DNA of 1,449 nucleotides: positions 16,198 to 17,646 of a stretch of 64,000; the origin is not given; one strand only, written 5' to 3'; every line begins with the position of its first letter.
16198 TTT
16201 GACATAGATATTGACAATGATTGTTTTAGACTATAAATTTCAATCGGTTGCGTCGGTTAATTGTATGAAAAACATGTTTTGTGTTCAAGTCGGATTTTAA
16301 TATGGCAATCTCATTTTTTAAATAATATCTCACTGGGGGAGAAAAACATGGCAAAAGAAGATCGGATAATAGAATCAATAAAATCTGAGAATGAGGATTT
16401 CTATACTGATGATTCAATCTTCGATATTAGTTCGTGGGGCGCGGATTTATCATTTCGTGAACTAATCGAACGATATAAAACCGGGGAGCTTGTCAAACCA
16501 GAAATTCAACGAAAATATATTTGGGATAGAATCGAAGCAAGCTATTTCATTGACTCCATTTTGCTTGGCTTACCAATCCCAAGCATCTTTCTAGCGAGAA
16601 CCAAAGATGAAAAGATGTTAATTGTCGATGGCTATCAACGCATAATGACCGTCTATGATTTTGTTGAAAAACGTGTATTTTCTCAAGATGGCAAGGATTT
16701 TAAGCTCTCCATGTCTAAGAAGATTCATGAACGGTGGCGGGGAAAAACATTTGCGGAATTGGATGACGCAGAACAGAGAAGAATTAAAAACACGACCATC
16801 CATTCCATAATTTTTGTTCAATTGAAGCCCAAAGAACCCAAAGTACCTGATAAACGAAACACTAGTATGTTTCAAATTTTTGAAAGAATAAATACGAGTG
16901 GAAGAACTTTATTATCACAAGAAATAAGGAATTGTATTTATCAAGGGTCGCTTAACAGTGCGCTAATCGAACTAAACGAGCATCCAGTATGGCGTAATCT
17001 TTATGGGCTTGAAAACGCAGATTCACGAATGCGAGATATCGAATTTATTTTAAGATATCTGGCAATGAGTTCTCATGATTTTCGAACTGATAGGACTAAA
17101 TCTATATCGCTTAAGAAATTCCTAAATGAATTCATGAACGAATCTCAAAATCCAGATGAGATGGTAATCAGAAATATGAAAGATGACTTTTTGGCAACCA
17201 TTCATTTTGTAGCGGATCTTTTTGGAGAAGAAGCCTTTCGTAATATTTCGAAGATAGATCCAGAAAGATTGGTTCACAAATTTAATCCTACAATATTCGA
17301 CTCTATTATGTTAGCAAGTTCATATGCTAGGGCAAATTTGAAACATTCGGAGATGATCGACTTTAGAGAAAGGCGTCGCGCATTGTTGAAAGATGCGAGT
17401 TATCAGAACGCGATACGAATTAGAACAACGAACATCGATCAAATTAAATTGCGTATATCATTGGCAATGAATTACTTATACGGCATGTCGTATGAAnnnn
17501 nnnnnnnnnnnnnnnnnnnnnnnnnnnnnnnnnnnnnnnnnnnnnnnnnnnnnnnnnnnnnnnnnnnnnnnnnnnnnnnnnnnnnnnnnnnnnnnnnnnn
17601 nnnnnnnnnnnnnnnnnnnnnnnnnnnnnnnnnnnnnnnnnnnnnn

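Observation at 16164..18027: AT-rich two-gene DUF262 (ParB-like) + HEPN module wedged between ssb and lpxD: candidate defence / abortive-infection system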

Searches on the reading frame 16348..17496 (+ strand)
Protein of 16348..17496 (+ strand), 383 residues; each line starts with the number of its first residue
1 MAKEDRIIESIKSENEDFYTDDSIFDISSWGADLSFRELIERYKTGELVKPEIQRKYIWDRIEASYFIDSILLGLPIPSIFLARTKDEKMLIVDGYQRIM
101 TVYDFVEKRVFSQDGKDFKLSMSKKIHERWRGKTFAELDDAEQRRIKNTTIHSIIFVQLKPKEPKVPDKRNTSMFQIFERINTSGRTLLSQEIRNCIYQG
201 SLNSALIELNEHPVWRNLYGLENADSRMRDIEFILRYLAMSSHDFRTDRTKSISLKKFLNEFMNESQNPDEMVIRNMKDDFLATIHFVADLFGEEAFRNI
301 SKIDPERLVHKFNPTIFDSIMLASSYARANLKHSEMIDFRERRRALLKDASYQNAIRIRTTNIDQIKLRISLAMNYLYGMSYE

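Call 4: search_protein_families(library=pfam, proteins=[window:16348-17496:+], max_evalue=1)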
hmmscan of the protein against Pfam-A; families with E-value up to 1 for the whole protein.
window:16348-17496:+ (383 aa): 1 family
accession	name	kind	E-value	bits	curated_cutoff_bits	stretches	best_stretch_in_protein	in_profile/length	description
PF03235.19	GmrSD_N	-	1.6e-24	87.6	33.2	1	37-198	2-198/199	GmrSD restriction endonuclease, N-terminal domain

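Call 5: search_protein_families(library=padloc, proteins=[window:16348-17496:+], max_evalue=1)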
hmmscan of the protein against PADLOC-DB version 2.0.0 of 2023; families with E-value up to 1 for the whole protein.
window:16348-17496:+ (383 aa): 6 families
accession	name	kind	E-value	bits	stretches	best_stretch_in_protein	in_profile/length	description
PDLC03877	NsnA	-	1.1e-67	226.9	1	27-376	44-378/385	-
PDLC04027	PD-T4-2_A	-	5.1e-51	171.8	1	23-375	27-359/363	-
PDLC03418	REase_II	-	1.6e-09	35.4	1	49-203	34-163/372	Type II restriction enzyme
PDLC04151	HEC-05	-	1.6e-08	31.7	1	33-108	25-93/600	-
PDLC04150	HEC-05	-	1.9e-06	25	1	33-99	7-73/583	-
PDLC04709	PDC-M55C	-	0.00031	17.5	1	38-87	19-68/554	-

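Call 6: search_protein_families(library=ncbifam, proteins=[window:16348-17496:+], max_evalue=1)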
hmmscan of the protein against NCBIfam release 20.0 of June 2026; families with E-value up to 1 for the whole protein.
window:16348-17496:+ (383 aa): 0 families

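Call 20: find_homologous_proteins(query=window:16348-17496:+)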
Query window:16348-17496:+ (383 aa): 2495 proteins with E <= 0.001 among 5275 candidates; the best 120 are listed.
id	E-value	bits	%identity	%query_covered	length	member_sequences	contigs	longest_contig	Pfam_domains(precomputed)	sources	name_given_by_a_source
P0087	1.1e-249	845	100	100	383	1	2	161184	PF03235.20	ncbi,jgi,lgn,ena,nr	ncbi:MAG: hypothetical protein CVT49_08200 [candidate division Zixibacteria bacterium HGW-Zixibacter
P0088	2.3e-146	505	63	100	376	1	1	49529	PF03235.20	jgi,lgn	-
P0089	4.7e-145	501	64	100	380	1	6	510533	PF03235.20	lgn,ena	-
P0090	3.7e-144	498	61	100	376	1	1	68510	PF03235.20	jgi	jgi:hypothetical protein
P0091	3.5e-143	495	61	100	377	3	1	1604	PF03235.20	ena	-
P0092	5.4e-143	494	61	100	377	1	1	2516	PF03235.20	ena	-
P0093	2.5e-142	492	61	100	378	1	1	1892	PF03235.20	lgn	-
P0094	3.4e-141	488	61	100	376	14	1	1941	PF03235.20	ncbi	-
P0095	5.4e-141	488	62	100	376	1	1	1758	PF03235.20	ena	-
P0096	6.1e-141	487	62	100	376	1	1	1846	PF03235.20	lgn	-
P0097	1.6e-140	486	60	99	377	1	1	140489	PF03235.20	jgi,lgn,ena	-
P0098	2.1e-140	486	59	99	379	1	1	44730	PF03235.20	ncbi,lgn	-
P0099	2.9e-139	482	60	100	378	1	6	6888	PF03235.20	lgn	-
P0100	4.3e-139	481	58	99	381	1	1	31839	PF03235.20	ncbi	ncbi:MAG: GmrSD restriction endonuclease domain-containing protein [Bacteroidota bacterium]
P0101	2.2e-138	479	61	100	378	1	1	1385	PF03235.20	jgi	jgi:uncharacterized protein with ParB-like and HNH nuclease domain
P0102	4.4e-138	478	57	99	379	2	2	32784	PF03235.20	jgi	jgi:uncharacterized protein with ParB-like and HNH nuclease domain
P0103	7.4e-138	477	59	100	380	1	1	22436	PF03235.20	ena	-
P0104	1.2e-137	477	60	100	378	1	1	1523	PF03235.20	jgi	jgi:uncharacterized protein with ParB-like and HNH nuclease domain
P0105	1.2e-137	477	58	93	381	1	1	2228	PF03235.20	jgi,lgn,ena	-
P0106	3.6e-137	475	59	100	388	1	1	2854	PF03235.20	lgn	-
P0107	5.7e-137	474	60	99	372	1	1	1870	PF03235.20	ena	-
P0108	6.3e-137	474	59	100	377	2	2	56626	PF03235.20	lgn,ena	-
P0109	6.3e-137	474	58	99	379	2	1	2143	PF03235.20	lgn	-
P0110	9.5e-137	474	56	99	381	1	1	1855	PF03235.20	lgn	-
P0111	2.3e-136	472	58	99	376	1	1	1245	PF03235.20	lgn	-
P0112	2.9e-136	472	56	99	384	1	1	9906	PF03235.20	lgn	-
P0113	3.7e-136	472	57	100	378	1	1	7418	PF03235.20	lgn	-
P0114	4.4e-136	471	57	100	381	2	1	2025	PF03235.20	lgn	-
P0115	4.4e-136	471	57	100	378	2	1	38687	PF03235.20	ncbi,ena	-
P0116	7.8e-136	471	58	99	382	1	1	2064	PF03235.20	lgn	-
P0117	1.6e-135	470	58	99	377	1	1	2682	PF03235.20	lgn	-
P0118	1.8e-135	469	56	100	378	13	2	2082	PF03235.20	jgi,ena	-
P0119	2.3e-135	469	57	99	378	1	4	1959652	PF03235.20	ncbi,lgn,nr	ncbi:MAG: DUF262 domain-containing protein [Anaerolineales bacterium]|nr:DUF262 domain-containing pr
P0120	3.0e-135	469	57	100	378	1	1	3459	PF03235.20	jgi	jgi:hypothetical protein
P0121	3.1e-135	469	57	99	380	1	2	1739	PF03235.20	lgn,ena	-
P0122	3.9e-135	468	58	99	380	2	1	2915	PF03235.20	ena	-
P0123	7.3e-135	467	58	100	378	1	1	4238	PF03235.20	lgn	-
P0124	9.9e-135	467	58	99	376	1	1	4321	PF03235.20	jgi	jgi:uncharacterized protein with ParB-like and HNH nuclease domain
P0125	1.1e-134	467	58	100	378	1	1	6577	PF03235.20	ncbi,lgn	ncbi:MAG: DUF262 domain-containing protein [Anaerolineae bacterium]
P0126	1.1e-134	467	57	99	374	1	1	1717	PF03235.20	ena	-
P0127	3.4e-134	465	57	100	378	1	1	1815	PF03235.20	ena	-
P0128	5.9e-134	464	58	99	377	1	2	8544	PF03235.20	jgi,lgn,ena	-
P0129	6.0e-134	464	57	100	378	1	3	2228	PF03235.20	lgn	-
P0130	6.0e-134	464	57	99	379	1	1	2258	PF03235.20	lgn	-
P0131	6.2e-134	464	56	100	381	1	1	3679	PF03235.20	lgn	-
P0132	9.0e-134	464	56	98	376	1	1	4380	PF03235.20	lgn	-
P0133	1.1e-133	464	58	98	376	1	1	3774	PF03235.20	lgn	-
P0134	1.9e-133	463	56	100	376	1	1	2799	PF03235.20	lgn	-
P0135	2.7e-133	462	57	100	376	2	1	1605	PF03235.20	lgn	-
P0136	5.0e-133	461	57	98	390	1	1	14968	PF03235.20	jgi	jgi:hypothetical protein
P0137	5.6e-133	461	56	99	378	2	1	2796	PF03235.20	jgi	jgi:uncharacterized protein with ParB-like and HNH nuclease domain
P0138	1.3e-132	460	57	100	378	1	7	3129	PF03235.20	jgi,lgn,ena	-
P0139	1.4e-132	460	59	98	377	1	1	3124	PF03235.20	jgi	-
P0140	1.8e-132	460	57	100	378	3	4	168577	PF03235.20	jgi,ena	jgi:hypothetical protein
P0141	2.2e-132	459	57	98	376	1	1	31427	PF03235.20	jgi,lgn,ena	-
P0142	2.5e-132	459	57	100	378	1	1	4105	PF03235.20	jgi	jgi:hypothetical protein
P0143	3.0e-132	459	57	100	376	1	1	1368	PF03235.20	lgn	-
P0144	3.6e-132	459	58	98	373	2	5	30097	PF03235.20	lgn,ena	-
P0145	6.2e-132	458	57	98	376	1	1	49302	PF03235.20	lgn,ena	-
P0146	6.5e-132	458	57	100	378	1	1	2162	PF03235.20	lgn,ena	-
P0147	7.1e-132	458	57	100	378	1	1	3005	PF03235.20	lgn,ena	-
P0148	7.5e-132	458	58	100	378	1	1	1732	PF03235.20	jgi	-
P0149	7.7e-132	458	58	98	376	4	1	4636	PF03235.20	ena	-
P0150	1.2e-131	457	57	98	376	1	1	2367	PF03235.20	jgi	jgi:hypothetical protein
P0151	2.4e-131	456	57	96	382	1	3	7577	PF03235.20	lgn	-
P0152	3.2e-131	455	57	98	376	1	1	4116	PF03235.20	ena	-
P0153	3.5e-131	455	57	98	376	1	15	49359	PF03235.20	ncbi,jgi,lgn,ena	jgi:hypothetical protein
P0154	5.1e-131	455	57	98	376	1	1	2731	PF03235.20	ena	-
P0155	5.6e-131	455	56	98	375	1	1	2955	PF03235.20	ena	-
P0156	6.9e-131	454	58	94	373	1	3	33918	PF03235.20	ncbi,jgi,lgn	jgi:hypothetical protein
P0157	7.4e-131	454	57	100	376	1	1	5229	PF03235.20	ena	-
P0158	8.7e-131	454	57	100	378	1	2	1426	PF03235.20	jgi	-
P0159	9.1e-131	454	57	98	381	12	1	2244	PF03235.20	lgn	-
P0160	1.0e-130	454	57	100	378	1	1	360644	PF03235.20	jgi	jgi:hypothetical protein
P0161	1.0e-130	454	57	97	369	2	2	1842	PF03235.20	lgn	-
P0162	1.1e-130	454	57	99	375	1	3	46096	PF03235.20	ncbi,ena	-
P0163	1.1e-130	454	56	100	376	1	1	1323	PF03235.20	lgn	-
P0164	1.3e-130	454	56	98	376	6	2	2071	PF03235.20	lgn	-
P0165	1.4e-130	453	57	100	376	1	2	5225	PF03235.20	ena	-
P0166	1.4e-130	453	56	98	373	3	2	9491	PF03235.20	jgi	jgi:uncharacterized protein with ParB-like and HNH nuclease domain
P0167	1.4e-130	453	56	100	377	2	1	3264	PF03235.20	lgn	-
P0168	1.4e-130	453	57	100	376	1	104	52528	PF03235.20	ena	-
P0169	2.9e-130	452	57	99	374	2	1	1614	PF03235.20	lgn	-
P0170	3.0e-130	452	55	100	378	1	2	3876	PF03235.20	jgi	jgi:Protein of unknown function DUF262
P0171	3.8e-130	452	57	95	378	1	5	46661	PF03235.20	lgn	-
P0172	4.3e-130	452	57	98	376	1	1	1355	PF03235.20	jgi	-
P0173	4.5e-130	452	59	97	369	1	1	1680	PF03235.20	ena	-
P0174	4.7e-130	452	55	100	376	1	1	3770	PF03235.20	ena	-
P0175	5.7e-130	451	58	100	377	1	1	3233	PF03235.20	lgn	-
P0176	6.2e-130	451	56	99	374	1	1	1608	PF03235.20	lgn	-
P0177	8.3e-130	451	55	100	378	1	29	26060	PF03235.20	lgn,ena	-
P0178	8.8e-130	451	56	100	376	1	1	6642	PF03235.20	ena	-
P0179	1.0e-129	451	57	100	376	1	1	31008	PF03235.20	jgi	-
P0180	1.1e-129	450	57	98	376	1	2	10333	PF03235.20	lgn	-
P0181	1.7e-129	450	56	99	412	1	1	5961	PF03235.20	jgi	jgi:hypothetical protein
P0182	1.9e-129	450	58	100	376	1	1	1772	PF03235.20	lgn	-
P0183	2.0e-129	450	55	100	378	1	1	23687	PF03235.20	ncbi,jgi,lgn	-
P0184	2.2e-129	449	57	100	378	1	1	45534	PF03235.20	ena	-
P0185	2.2e-129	449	56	100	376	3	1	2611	PF03235.20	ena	-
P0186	2.3e-129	449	56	100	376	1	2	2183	PF03235.20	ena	-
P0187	2.3e-129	449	56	99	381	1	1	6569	PF03235.20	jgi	jgi:uncharacterized protein with ParB-like and HNH nuclease domain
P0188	2.5e-129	449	56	99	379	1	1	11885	PF03235.20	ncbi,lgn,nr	ncbi:MAG: DUF262 domain-containing protein [Bacteroidetes bacterium]|nr:DUF262 domain-containing pro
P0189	2.5e-129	449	56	100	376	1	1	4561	PF03235.20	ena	-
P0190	2.6e-129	449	56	98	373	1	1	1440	PF03235.20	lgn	-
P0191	2.8e-129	449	56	99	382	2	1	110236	PF03235.20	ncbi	-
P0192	2.8e-129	449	56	98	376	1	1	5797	PF03235.20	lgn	-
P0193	3.0e-129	449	59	97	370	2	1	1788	PF03235.20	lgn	-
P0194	3.8e-129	449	58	98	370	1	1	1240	PF03235.20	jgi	jgi:hypothetical protein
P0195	3.9e-129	449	56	100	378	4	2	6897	PF03235.20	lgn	-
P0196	4.2e-129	449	57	98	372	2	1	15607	PF03235.20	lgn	-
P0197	4.6e-129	448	55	99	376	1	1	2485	PF03235.20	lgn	-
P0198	4.9e-129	448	57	100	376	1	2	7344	PF03235.20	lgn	-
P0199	5.2e-129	448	55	100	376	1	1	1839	PF03235.20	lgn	-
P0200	5.2e-129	448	55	100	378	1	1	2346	PF03235.20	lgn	-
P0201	5.9e-129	448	56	100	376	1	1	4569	PF03235.20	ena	-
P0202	6.3e-129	448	56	100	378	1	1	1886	PF03235.20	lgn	-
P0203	6.7e-129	448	57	100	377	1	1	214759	PF03235.20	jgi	jgi:uncharacterized protein with ParB-like and HNH nuclease domain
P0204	6.9e-129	448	58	100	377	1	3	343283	PF03235.20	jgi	-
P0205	7.3e-129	448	56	100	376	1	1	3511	PF03235.20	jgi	jgi:uncharacterized protein DUF262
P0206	7.3e-129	448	56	100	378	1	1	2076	PF03235.20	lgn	-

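Call 25: find_related_loci(query=A2, collection=genome_contigs, flank=4000)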
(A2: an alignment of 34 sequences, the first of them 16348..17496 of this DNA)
Query A2 (383 aa) in genome_contigs; peptide patterns used: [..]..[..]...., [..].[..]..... (x = any residue, [..] = any of these).
295 stretches matched a pattern; 167 encode a relative of the query (tblastn E <= 1e-3); the best 80 are kept; 80 distinct loci.
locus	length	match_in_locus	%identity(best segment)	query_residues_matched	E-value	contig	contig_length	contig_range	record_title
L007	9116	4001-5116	57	1-379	4e-139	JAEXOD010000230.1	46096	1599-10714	MAG: Bacteroidetes bacterium isolate OH_HBrB_124 k127_952296, whole genome shotgun sequence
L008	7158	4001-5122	56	3-383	1e-137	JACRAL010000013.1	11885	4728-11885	MAG: Bacteroidetes bacterium isolate NC_groundwater_1592_Pr3_B-0.1um_39_19 SR-2_scaffold_141_299390, whole genome shotgu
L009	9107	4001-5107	57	7-382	1e-137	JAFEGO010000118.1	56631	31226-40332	MAG: Verrucomicrobia bacterium isolate SZAS-20 CK_MAG-93__118__length-56631, whole genome shotgun sequence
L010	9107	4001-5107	57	8-383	5e-137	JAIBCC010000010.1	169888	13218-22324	MAG: Pyrinomonadaceae bacterium isolate SSF56 NODE_1069_length_169888_cov_30.184618, whole genome shotgun sequence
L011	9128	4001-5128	55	1-383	9e-137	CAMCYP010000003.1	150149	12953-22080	MAG: Bordetella parapertussis isolate ME-08apr19-309 genome assembly, contig: ME-08apr19-C130, whole genome shotgun sequ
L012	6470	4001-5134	55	1-383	1e-135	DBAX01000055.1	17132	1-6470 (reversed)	MAG TPA_asm: Cyanobacteria bacterium UBA999 UBA999_contig_2555, whole genome shotgun sequence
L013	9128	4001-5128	55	1-383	7e-135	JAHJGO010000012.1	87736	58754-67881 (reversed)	MAG: Gammaproteobacteria bacterium isolate Modern_marine_glass_biofilm.mb.74 Modern_marine_glas.mb.74_k141_357936, whole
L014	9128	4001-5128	55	1-383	1e-134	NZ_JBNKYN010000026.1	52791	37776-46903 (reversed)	MAG: Amphritea sp. isolate D1D2.bin.20.strict NODE_26_length_52791_cov_5.015442, whole genome shotgun sequence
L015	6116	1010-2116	56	7-383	6e-133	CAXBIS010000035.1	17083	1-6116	MAG TPA_asm: uncultured Azoarcus sp. isolate ERR2762111_binner13_Refined_87 genome assembly, contig: ERZ3422204.4276, wh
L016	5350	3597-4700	55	8-383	3e-133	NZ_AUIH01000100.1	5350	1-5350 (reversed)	Saccharospirillum impatiens DSM 12546 G565DRAFT_scaffold00093.93_C, whole genome shotgun sequence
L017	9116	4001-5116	55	1-380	2e-132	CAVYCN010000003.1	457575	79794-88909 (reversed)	MAG: uncultured Actinomycetes bacterium isolate MFD04492.bin.3.7 genome assembly, contig: contig_13490, whole genome sho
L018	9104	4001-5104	54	8-383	2e-129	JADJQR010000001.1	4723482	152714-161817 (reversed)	MAG: bacterium isolate Fred_18-Q3-R57-64_MAXAC.288 tig00000189-10-47221210, whole genome shotgun sequence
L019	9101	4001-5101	56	5-383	1e-127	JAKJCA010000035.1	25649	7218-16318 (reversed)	MAG: Bacillota bacterium isolate UR.bin57 UR_contig_4456, whole genome shotgun sequence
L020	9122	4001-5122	53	3-383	2e-127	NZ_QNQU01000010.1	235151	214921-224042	Pedobacter miscanthi strain RS10 Scaffold10, whole genome shotgun sequence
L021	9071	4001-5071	55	19-383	2e-127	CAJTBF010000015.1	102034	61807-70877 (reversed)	Lachnospiraceae bacterium isolate 4.RL94.Fmh genome assembly, contig: MGBC000003.15, whole genome shotgun sequence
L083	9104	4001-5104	52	8-382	5e-114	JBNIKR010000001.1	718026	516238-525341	Sutcliffiella halmapala strain 445 NODE_1_length_718026_cov_24.440551, whole genome shotgun sequence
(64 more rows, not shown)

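Call 36: predict_structure(alignment_id=A2)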
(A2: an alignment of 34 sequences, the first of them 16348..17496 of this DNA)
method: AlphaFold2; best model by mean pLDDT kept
length: 383 residues; sequences in the alignment: 34
mean_pLDDT: 78.1   pTM: 0.72
mean pLDDT of the five models: 78.1, 75.4, 74.2, 73.5, 70.9
residues with pLDDT >= 90: 126; 70-90: 147; 50-70: 74; < 50: 36
segments of 3 or more residues with pLDDT < 50: 1-21, 181-195
pLDDT, mean of each block of 10 residues (from residue 1): 42 46 56 72 87 65 88 78 76 81 91 89 89 92 82 65 55 56 39 52 86 95 80 90 78 72 69 92 97 95 91 94 92 75 95 87 87 93 70
secondary structure, 60 per line:
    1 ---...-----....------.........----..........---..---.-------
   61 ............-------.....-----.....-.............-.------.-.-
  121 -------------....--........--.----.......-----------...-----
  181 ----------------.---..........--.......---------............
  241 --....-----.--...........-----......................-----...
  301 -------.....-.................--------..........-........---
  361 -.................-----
elements in order: H12-15 E25-30 H36-44 H61-72 E80-84 E90-94 H96-108 H140-147 E155-161 H201-210 H213-219 H229-240 H243-246 H255-265 H271-292 E298-300 E308-312 H314-330 H339-348 H350-357 H363-378

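Call 44: fold_search(model_id=the predicted structure, library=pdb)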
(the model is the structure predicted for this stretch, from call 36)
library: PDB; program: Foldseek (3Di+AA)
matches with E <= 10: 145; with E <= 0.001: 0
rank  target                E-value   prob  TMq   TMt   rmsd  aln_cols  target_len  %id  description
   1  7p9k_A                7.5e-03  0.89  0.26  0.18  17.4       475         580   14  BrxU, GmrSD-family Type IV restriction enzyme (released 2021-12-08)
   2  6jiv_A                1.5e-02  0.63  0.23  0.17  21.3       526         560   11  SspE crystal structure (released 2020-03-25)
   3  6jiv_C                2.8e-02  0.41  0.22  0.16  21.3       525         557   13  SspE crystal structure (released 2020-03-25)
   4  7p9m_B                5.3e-02  0.35  0.21  0.15  17.2       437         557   13  BrxU, GmrSD-family Type IV restriction enzyme (released 2021-12-08)
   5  6sdk_A                1.5e-01  0.84  0.15  0.27  15.1       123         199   13  Crystal structure of bacterial ParB dimer bound to CDP (released 2019-10-23)
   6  6sdk_B                2.4e-01  0.15  0.14  0.25  17.0       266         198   11  Crystal structure of bacterial ParB dimer bound to CDP (released 2019-10-23)
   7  7ng0                  2.9e-01  0.18  0.16  0.28  16.8       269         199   12  Crystal structure of N- and C-terminally truncated Geobacillus thermoleovorans nucleoid occlusion protein Noc (released 2021-02-17)
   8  7ol9_B                3.2e-01  0.21  0.18  0.30  15.6       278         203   10  Crystal structure of C-terminally truncated Bacillus subtilis nucleoid occlusion protein (Noc) complexed to the Noc-bi (released 2022-03-09)
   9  7o0n_A                3.5e-01  0.14  0.14  0.26  16.6       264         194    8  Crystal structure of a ParB E93A mutant from Myxococcus xanthus bound to CDP and monothiophosphate (released 2021-09-15)
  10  7bnk_A                4.8e-01  0.82  0.14  0.26   3.3        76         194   12  Crystal structure of ParB from Myxococcus xanthus bound to CDP and Monothiophosphate (released 2021-09-08)
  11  8qa8_B                4.8e-01  0.15  0.16  0.27  17.0       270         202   11  Crystal structure of the C-terminally truncated transcriptional repressor protein KorB from the RK2 plasmid complexed  (released 2024-02-21)
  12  7bnr_A                5.9e-01  0.13  0.16  0.28  15.8       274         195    9  Crystal structure of a ParB Q52A mutant from Myxococcus xanthus bound to CTPyS (released 2021-09-08)
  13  8qa8_C                6.2e-01  0.14  0.17  0.28  16.6       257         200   11  Crystal structure of the C-terminally truncated transcriptional repressor protein KorB from the RK2 plasmid complexed  (released 2024-02-21)
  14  7bnk_B                6.8e-01  0.72  0.14  0.27   3.3        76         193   12  Crystal structure of ParB from Myxococcus xanthus bound to CDP and Monothiophosphate (released 2021-09-08)
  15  1xw3                  9.8e-01  0.23  0.13  0.35   4.6        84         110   11  Crystal Structure of Human Sulfiredoxin (Srx) (released 2005-05-24)
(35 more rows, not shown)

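Call 60: search_protein_families(library=pfam, proteins=[L083:5091-6380:+], max_evalue=0.001)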
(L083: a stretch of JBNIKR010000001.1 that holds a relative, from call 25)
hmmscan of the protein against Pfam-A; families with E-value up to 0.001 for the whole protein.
L083:5091-6380:+ (430 aa): 2 families
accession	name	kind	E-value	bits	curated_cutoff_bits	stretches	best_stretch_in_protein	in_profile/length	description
PF18735.6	HEPN_RiboL-PSP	-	4.9e-16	59.6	28.4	1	15-168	4-191/191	RiboL-PSP-HEPN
PF18731.6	HEPN_Swt1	-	0.00034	21.3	27.5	0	67-140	25-94/115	Swt1-like HEPN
